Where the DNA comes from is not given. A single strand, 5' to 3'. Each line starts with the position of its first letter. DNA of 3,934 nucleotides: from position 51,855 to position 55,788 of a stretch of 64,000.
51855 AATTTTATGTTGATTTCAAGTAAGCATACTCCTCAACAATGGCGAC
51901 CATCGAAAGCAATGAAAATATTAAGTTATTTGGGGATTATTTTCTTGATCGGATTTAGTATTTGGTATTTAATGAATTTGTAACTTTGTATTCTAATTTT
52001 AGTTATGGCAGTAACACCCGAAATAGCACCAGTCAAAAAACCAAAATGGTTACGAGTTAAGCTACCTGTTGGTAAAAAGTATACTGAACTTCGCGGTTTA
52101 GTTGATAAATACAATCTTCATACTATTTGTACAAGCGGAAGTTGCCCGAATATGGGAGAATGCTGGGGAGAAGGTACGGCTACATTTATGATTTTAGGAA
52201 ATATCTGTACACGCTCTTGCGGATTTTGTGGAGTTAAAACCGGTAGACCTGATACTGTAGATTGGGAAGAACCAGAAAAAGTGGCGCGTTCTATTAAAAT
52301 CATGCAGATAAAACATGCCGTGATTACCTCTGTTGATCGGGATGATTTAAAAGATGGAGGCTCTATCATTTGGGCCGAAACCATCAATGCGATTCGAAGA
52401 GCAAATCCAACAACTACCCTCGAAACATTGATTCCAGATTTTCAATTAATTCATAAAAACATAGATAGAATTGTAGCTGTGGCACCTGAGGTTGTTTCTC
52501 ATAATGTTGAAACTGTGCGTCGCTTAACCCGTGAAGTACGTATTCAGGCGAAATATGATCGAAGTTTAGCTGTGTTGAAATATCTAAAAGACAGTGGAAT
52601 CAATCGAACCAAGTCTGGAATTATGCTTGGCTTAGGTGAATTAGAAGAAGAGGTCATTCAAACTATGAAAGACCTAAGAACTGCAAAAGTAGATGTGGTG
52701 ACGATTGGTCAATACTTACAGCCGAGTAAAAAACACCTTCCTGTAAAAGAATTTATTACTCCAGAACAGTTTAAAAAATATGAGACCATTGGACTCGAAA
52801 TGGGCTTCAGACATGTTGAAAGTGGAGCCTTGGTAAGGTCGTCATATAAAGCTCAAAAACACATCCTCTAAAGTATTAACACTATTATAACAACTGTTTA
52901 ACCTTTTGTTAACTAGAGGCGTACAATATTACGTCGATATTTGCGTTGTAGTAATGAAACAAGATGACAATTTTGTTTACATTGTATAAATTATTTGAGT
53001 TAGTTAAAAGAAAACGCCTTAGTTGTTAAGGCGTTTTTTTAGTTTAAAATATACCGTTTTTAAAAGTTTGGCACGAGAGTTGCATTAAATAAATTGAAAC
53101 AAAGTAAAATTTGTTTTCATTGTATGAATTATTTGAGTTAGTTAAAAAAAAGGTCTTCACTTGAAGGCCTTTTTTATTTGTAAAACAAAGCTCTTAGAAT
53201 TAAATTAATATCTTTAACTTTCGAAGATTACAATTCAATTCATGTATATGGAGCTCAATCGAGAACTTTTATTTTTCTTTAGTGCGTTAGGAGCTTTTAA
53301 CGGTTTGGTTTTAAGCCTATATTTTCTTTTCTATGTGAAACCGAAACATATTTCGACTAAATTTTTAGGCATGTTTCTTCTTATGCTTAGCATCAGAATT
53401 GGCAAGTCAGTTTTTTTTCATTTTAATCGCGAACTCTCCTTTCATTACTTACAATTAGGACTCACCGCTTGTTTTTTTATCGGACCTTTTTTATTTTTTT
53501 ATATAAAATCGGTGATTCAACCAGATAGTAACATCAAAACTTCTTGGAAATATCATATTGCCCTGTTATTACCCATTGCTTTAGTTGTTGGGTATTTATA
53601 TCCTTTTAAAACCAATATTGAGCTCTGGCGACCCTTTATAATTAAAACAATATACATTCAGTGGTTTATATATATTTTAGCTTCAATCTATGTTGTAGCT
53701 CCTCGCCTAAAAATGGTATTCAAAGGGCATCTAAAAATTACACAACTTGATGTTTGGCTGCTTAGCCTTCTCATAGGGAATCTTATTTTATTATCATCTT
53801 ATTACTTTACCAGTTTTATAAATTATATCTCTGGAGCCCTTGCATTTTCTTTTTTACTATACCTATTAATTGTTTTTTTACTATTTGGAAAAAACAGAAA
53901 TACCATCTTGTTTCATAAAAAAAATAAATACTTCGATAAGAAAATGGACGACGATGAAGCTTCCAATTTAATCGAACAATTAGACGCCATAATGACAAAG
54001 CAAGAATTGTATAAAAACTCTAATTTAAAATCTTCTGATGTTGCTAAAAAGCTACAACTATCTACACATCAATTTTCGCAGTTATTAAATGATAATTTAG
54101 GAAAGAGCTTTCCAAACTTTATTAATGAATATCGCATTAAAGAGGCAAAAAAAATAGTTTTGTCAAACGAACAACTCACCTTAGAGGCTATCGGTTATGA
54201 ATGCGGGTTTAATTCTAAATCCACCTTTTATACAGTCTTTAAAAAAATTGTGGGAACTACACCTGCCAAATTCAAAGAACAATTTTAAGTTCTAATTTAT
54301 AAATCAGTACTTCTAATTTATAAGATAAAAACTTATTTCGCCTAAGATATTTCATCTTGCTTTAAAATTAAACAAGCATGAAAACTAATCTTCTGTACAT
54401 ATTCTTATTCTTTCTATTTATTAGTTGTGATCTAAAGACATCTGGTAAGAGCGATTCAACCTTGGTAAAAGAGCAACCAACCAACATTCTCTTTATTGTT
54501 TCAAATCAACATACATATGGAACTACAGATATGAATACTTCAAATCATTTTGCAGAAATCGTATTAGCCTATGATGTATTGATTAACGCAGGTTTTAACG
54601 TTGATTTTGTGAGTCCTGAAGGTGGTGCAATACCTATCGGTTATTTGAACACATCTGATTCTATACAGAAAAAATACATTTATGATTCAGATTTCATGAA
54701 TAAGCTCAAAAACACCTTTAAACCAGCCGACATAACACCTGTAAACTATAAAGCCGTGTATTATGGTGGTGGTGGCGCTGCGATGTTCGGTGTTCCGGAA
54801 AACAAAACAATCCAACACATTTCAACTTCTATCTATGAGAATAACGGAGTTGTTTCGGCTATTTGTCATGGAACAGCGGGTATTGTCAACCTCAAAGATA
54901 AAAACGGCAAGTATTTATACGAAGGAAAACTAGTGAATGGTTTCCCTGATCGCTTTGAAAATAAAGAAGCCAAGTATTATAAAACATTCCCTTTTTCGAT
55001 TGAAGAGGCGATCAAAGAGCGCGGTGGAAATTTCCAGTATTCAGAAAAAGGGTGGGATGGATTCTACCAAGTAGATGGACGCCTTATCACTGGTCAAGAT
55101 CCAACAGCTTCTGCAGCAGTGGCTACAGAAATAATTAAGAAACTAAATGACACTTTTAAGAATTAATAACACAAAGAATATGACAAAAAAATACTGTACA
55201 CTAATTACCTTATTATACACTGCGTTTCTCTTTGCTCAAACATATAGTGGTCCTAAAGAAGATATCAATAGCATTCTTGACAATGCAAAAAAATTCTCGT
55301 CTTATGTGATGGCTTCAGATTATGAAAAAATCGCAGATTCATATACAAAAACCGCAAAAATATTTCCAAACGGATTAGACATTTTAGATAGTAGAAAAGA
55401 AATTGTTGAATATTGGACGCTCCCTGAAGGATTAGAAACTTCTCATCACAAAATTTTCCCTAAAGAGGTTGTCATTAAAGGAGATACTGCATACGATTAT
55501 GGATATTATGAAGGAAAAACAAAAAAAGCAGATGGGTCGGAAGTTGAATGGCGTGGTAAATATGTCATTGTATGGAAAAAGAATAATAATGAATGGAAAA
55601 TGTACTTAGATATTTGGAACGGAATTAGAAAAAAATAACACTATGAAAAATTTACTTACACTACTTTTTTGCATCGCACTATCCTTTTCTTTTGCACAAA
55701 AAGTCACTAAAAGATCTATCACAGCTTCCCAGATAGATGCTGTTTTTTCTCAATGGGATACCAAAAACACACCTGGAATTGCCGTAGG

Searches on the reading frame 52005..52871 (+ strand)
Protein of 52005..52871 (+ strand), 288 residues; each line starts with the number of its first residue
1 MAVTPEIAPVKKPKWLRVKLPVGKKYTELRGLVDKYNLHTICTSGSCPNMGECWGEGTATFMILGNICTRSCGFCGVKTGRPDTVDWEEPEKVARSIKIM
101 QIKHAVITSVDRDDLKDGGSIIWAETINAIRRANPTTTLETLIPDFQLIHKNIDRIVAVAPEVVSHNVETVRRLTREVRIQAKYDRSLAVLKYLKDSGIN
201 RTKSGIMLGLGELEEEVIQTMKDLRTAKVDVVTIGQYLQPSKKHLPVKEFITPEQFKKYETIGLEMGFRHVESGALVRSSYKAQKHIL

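Call 12: search_protein_families(library=pfam, proteins=[window:52005-52871:+])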
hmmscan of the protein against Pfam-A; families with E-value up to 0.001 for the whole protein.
window:52005-52871:+ (288 aa): 2 families
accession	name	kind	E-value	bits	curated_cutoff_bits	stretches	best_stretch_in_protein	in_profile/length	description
PF04055.27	Radical_SAM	-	1.6e-21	77.7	29.5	1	62-224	1-166/166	Radical SAM superfamily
PF16881.10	LIAS_N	-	1.7e-05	25.7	27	1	11-47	60-96/96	N-terminal domain of lipoyl synthase of Radical_SAM family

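Call 29: find_homologous_proteins(query=window:52005-52871:+, max_evalue=1e-50)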
Query window:52005-52871:+ (288 aa): 8000 proteins with E <= 1e-50 among 8000 candidates; the best 120 are listed.
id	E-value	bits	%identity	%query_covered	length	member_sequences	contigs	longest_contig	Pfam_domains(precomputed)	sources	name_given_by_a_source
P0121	7.4e-188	640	98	100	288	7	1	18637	PF16881.11,PF04055.28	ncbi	-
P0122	2.9e-186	635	97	100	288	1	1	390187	PF04055.28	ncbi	-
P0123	1.2e-183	627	97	100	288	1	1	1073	PF16881.11,PF04055.28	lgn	-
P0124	2.9e-183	625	97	100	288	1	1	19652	PF16881.11,PF04055.28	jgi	jgi:lipoic acid synthetase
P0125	6.1e-183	624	97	97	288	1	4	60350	PF04055.28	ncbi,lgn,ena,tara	tara:strand:+ start:27222 stop:28088 length:867 start_codon:yes stop_codon:yes gene_type:complete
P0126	3.5e-182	622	96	100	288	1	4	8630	PF16881.11,PF04055.28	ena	-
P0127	8.0e-180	614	95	98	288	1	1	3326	PF04055.28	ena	-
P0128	1.1e-179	614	93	100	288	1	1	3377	PF04055.28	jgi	-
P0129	1.6e-179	613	93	100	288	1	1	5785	PF16881.11,PF04055.28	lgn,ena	-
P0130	2.9e-179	612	94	100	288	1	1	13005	PF04055.28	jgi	-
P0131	8.2e-179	611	94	98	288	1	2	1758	PF04055.28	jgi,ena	-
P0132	1.2e-178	610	94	98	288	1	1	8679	PF16881.11,PF04055.28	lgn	-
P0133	2.0e-178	610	94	98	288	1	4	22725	PF04055.28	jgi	-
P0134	5.5e-178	608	92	100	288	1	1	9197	PF04055.28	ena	-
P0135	1.0e-177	607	94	98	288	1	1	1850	PF16881.11,PF04055.28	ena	-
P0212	3.9e-167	572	90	98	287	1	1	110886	PF16881.11,PF04055.28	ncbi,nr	ncbi:MAG: lipoyl synthase [Lutibacter sp.]|nr:MAG: lipoyl synthase [Lutibacter sp.]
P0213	5.6e-167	572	90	96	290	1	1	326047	PF04055.28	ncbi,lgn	ncbi:lipoyl synthase [Urechidicola sp. KH5]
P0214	5.8e-167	572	89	99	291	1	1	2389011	PF04055.28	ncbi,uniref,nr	ncbi:lipoyl synthase [Muriicola marianensis]|uniref:Lipoyl synthase n=1 Tax=Muriicola marianensis Ta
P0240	1.8e-165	567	87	100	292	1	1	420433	PF04055.28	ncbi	-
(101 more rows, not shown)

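Call 30: find_encoding_contigs(protein=P0212, flank=3000, max_places=1)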
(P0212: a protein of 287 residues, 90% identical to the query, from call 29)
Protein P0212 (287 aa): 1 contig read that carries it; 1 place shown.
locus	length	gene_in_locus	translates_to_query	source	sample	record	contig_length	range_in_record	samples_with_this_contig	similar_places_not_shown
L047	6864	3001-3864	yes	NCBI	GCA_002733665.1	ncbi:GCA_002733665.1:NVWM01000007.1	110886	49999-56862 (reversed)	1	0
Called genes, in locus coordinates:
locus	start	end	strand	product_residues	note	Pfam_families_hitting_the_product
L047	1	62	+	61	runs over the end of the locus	-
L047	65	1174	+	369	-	PF13506:Glyco_transf_21, PF00535:Glycos_transf_2, PF10111:Glyco_tranf_2_2 (weak), PF13641:Glyco_tranf_2_3, PF13632:Glyco_trans_2_3 (weak)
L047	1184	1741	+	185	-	PF07638:Sigma70_ECF, PF04542:Sigma70_r2, PF04297:UPF0122 (faint), PF08281:Sigma70_r4_2, PF04545:Sigma70_r4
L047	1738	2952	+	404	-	PF01566:Nramp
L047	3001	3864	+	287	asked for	PF16881:LIAS_N (weak), PF04055:Radical_SAM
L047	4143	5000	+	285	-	PF00578:AhpC-TSA, PF08534:Redoxin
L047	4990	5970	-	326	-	PF00291:PALP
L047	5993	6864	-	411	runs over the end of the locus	PF12704:MacB_PCD, PF02687:FtsX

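Call 31: find_encoding_contigs(protein=P0213, flank=3000, max_places=1)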
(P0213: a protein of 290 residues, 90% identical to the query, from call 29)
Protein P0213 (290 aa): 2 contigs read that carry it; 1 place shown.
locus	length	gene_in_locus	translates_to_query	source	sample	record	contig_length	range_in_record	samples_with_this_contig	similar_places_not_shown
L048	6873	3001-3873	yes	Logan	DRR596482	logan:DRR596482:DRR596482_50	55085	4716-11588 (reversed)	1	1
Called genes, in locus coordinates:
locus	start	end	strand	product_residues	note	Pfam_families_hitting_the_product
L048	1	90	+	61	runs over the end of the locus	-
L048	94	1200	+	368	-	PF13506:Glyco_transf_21, PF00535:Glycos_transf_2, PF10111:Glyco_tranf_2_2 (weak), PF13641:Glyco_tranf_2_3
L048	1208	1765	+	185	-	PF07638:Sigma70_ECF, PF04542:Sigma70_r2, PF08281:Sigma70_r4_2, PF04545:Sigma70_r4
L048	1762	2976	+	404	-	PF01566:Nramp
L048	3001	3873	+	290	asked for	PF04055:Radical_SAM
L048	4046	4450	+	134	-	-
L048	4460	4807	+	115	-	PF07332:Phage_holin_3_6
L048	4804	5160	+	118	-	-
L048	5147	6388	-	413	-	PF12704:MacB_PCD, PF02687:FtsX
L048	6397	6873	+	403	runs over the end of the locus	PF07075:NamZ_N, PF20732:NamZ_C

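Call 32: find_encoding_contigs(protein=P0214, flank=3000, max_places=1)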
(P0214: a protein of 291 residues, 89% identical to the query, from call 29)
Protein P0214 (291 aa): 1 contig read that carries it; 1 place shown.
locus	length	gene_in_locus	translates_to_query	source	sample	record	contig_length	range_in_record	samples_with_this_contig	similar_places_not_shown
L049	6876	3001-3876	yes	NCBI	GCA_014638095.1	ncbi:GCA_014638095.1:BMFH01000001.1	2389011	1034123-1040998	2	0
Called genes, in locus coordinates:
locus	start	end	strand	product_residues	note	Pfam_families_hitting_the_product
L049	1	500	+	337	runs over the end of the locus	PF01565:FAD_binding_4, PF02873:MurB_C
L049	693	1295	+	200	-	PF07638:Sigma70_ECF (weak), PF04542:Sigma70_r2, PF08281:Sigma70_r4_2 (weak), PF04545:Sigma70_r4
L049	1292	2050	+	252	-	PF10099:RskA_C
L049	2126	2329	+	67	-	-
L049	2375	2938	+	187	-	PF07638:Sigma70_ECF (weak), PF04542:Sigma70_r2, PF08281:Sigma70_r4_2, PF04545:Sigma70_r4 (weak)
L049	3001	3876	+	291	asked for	PF04055:Radical_SAM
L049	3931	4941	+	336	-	PF00044:Gp_dh_N, PF02800:Gp_dh_C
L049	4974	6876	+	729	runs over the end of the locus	PF00512:HisKA, PF02518:HATPase_c, PF00072:Response_reg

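Call 33: find_encoding_contigs(protein=P0240, flank=3000, max_places=1)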
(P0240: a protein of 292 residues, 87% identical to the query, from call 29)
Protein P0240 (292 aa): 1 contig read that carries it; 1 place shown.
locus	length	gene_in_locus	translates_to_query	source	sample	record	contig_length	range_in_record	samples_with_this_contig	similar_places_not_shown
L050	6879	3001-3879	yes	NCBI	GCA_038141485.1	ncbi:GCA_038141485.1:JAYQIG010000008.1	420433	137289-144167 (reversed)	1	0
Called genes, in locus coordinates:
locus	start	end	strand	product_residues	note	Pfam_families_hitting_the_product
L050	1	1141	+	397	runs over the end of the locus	PF00155:Aminotran_1_2, PF01053:Cys_Met_Meta_PP (weak)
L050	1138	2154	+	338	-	PF01565:FAD_binding_4, PF02873:MurB_C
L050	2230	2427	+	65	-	-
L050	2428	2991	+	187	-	PF04542:Sigma70_r2, PF08281:Sigma70_r4_2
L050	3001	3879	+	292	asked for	PF04055:Radical_SAM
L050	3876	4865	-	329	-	PF02606:LpxK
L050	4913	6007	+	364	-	PF01784:DUF34_NIF3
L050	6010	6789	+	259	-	-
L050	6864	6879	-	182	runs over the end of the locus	PF00574:CLP_protease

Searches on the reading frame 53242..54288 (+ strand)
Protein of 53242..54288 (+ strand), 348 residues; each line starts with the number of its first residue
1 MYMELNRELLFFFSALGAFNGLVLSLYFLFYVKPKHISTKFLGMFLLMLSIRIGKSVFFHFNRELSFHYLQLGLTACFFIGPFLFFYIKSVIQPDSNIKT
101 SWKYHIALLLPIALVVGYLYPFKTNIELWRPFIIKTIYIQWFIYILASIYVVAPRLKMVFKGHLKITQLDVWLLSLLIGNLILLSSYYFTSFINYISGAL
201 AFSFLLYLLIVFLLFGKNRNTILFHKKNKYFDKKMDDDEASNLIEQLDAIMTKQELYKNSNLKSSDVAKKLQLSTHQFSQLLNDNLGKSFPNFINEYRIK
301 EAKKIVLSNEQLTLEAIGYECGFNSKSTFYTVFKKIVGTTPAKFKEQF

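Call 12: search_protein_families(library=pfam, proteins=[window:53242-54288:+])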
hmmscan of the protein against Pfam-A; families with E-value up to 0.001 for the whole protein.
window:53242-54288:+ (348 aa): 2 families
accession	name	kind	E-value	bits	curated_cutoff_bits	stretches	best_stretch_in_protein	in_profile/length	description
PF12833.13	HTH_18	-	3.2e-18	66.2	33.6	1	268-346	2-79/80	Helix-turn-helix domain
PF00165.29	HTH_AraC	-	5.2e-09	36.5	26.6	1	310-342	7-38/42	Bacterial regulatory helix-turn-helix proteins, AraC family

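Call 16: find_homologous_proteins(query=window:53242-54288:+, max_evalue=1e-20)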
Query window:53242-54288:+ (348 aa): 2643 proteins with E <= 1e-20 among 8000 candidates; the best 120 are listed.
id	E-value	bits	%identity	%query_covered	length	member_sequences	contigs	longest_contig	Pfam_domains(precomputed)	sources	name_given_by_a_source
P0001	6.5e-221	751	100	99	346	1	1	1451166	PF12833.14,PF00165.30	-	-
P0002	9.3e-197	671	88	99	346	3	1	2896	PF12833.14,PF00165.30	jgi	-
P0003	3.9e-187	640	84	99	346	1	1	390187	PF12833.14,PF00165.30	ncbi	-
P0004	3.8e-180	617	80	99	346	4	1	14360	PF12833.14,PF00165.30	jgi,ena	-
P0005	1.3e-176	605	78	99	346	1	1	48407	PF12833.14,PF00165.30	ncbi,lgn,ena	-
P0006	2.2e-171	588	77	99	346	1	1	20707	PF12833.14,PF00165.30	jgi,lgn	-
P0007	2.7e-168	578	75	99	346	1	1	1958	PF12833.14,PF00165.30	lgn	-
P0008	2.0e-166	571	74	99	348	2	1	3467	PF12833.14,PF00165.30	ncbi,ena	-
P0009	1.2e-163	562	73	99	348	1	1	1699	PF12833.14,PF00165.30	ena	-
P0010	9.9e-163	559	72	99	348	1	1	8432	PF12833.14,PF00165.30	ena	-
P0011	1.9e-162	558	72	99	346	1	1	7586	PF12833.14,PF00165.30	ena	-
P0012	2.7e-160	551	72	99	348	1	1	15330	PF12833.14,PF00165.30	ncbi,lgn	-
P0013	1.0e-158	546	68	99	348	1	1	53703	PF12833.14,PF00165.30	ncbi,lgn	-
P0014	9.1e-155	533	69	99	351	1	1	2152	PF12833.14,PF00165.30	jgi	-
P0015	1.6e-154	532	68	99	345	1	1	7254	PF12833.14,PF00165.30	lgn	-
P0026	2.0e-150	519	67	99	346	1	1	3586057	PF12833.14,PF00165.30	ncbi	ncbi:helix-turn-helix domain-containing protein [Psychroserpens sp. MEBiC05023]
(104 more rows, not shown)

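Call 17: find_encoding_contigs(protein=P0003, flank=4000, max_places=2)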
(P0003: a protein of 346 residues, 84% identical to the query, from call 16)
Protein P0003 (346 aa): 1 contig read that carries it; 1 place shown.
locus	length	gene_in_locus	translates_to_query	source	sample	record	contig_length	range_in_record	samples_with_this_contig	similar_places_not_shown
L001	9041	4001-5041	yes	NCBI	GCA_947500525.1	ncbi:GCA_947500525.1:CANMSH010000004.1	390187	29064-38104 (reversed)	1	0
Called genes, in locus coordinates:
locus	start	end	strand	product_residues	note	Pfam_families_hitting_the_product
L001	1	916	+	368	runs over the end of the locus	PF13506:Glyco_transf_21, PF00535:Glycos_transf_2, PF10111:Glyco_tranf_2_2 (weak), PF13641:Glyco_tranf_2_3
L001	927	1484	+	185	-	PF07638:Sigma70_ECF, PF04542:Sigma70_r2, PF08281:Sigma70_r4_2, PF04545:Sigma70_r4 (weak)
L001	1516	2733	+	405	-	PF01566:Nramp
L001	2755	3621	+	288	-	PF04055:Radical_SAM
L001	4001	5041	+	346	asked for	PF12833:HTH_18, PF00165:HTH_AraC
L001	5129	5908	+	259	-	PF01965:DJ-1_PfpI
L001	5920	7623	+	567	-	PF00144:Beta-lactamase, PF11954:DUF3471 (faint)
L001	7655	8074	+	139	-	PF12893:Lumazine_bd_2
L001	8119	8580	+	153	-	PF14534:DUF4440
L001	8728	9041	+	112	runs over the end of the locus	PF11196:DUF2834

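Call 18: find_encoding_contigs(protein=P0005, flank=4000, max_places=2)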
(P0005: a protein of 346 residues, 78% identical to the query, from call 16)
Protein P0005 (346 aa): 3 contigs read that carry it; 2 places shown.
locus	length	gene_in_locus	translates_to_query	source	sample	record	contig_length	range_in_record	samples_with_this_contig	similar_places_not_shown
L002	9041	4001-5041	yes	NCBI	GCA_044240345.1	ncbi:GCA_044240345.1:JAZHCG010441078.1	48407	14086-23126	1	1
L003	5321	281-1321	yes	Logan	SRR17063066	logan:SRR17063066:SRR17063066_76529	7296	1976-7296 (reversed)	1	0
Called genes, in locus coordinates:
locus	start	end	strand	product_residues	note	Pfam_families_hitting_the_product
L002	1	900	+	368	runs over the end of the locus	PF13506:Glyco_transf_21, PF00535:Glycos_transf_2, PF10111:Glyco_tranf_2_2, PF13641:Glyco_tranf_2_3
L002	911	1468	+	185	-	PF07638:Sigma70_ECF (weak), PF04542:Sigma70_r2, PF08281:Sigma70_r4_2, PF04545:Sigma70_r4 (faint)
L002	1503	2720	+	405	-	PF01566:Nramp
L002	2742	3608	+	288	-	PF16881:LIAS_N (faint), PF04055:Radical_SAM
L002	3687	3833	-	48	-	-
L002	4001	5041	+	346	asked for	PF12833:HTH_18, PF00165:HTH_AraC (weak)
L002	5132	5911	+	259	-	PF01965:DJ-1_PfpI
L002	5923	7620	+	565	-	PF00144:Beta-lactamase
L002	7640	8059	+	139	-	PF12893:Lumazine_bd_2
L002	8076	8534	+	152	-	PF13577:SnoaL_4 (weak), PF14534:DUF4440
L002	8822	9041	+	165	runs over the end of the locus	-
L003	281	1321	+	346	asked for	PF12833:HTH_18, PF00165:HTH_AraC (weak)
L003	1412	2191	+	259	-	PF01965:DJ-1_PfpI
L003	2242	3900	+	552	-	PF00144:Beta-lactamase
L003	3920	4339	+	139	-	PF12893:Lumazine_bd_2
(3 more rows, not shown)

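Call 19: find_encoding_contigs(protein=P0013, flank=4000, max_places=2)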
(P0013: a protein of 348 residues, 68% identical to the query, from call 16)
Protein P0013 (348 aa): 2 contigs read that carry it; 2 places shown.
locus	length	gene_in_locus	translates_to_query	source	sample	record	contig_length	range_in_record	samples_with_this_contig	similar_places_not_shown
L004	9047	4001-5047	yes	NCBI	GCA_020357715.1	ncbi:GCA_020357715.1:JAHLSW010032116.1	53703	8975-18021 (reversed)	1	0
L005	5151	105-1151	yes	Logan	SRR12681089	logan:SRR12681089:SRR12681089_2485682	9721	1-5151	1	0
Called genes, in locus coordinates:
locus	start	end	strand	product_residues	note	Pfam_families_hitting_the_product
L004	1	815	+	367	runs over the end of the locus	PF13506:Glyco_transf_21, PF00535:Glycos_transf_2, PF10111:Glyco_tranf_2_2, PF13641:Glyco_tranf_2_3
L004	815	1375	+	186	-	PF07638:Sigma70_ECF (weak), PF04542:Sigma70_r2, PF08281:Sigma70_r4_2, PF04545:Sigma70_r4 (weak)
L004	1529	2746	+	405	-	PF01566:Nramp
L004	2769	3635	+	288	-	PF16881:LIAS_N (weak), PF04055:Radical_SAM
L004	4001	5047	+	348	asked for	PF12833:HTH_18, PF00165:HTH_AraC (weak)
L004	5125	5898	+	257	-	PF01965:DJ-1_PfpI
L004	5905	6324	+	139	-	PF12893:Lumazine_bd_2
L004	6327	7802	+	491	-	PF00144:Beta-lactamase, PF11954:DUF3471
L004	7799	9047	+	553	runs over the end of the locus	PF00144:Beta-lactamase, PF11954:DUF3471 (faint)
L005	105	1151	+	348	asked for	PF12833:HTH_18, PF00165:HTH_AraC (weak)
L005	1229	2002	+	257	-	PF01965:DJ-1_PfpI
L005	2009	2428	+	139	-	PF12893:Lumazine_bd_2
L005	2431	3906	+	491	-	PF00144:Beta-lactamase, PF11954:DUF3471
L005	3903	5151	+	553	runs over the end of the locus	PF00144:Beta-lactamase, PF11954:DUF3471 (faint)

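Call 20: find_encoding_contigs(protein=P0026, flank=4000, max_places=2)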
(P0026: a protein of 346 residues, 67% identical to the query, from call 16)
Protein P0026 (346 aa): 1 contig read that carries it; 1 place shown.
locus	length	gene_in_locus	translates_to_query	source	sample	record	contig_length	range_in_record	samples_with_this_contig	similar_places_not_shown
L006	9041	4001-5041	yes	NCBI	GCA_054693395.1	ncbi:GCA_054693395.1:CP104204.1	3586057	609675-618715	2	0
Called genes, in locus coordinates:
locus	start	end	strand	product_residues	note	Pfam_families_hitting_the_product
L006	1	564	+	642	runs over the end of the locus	PF00515:TPR_1 (faint), PF07719:TPR_2 (faint), PF13181:TPR_8 (faint), PF13374:TPR_10 (faint), PF13428:TPR_14 (faint), PF17874:TPR_MalT (faint), PF13424:TPR_12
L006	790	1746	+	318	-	-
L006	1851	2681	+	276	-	PF20240:DUF6597, PF12833:HTH_18, PF00165:HTH_AraC (weak)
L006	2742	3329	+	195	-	PF08327:AHSA1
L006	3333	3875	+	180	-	PF14117:DUF4287, PF18899:DUF5655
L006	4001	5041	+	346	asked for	PF12833:HTH_18, PF00165:HTH_AraC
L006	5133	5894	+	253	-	PF01965:DJ-1_PfpI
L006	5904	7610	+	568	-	PF00144:Beta-lactamase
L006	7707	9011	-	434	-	PF00919:UPF0004, PF04055:Radical_SAM, PF18693:TRAM_2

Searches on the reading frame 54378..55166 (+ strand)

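Call 12: search_protein_families(library=pfam, proteins=[window:54378-55166:+])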
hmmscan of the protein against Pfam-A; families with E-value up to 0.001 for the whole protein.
window:54378-55166:+ (262 aa): 1 family
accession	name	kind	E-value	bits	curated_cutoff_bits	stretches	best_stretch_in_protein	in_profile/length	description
PF01965.30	DJ-1_PfpI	-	4.3e-10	40.1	26.6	1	60-254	15-164/165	DJ-1/PfpI family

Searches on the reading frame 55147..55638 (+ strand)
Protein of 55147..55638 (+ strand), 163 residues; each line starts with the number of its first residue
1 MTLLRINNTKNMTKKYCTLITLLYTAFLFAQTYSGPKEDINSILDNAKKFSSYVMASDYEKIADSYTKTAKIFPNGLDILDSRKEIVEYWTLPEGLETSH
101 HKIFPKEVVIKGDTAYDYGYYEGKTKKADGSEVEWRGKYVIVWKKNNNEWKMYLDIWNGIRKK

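Call 12: search_protein_families(library=pfam, proteins=[window:55147-55638:+])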
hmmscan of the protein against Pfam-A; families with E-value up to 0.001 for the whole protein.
window:55147-55638:+ (163 aa): 2 families
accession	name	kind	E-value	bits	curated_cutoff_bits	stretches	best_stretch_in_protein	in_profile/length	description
PF14534.12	DUF4440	-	1e-10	42.4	25.2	1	47-152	5-107/107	Domain of unknown function (DUF4440)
PF13577.12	SnoaL_4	-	2.4e-06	28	24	1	38-152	4-122/126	SnoaL-like domain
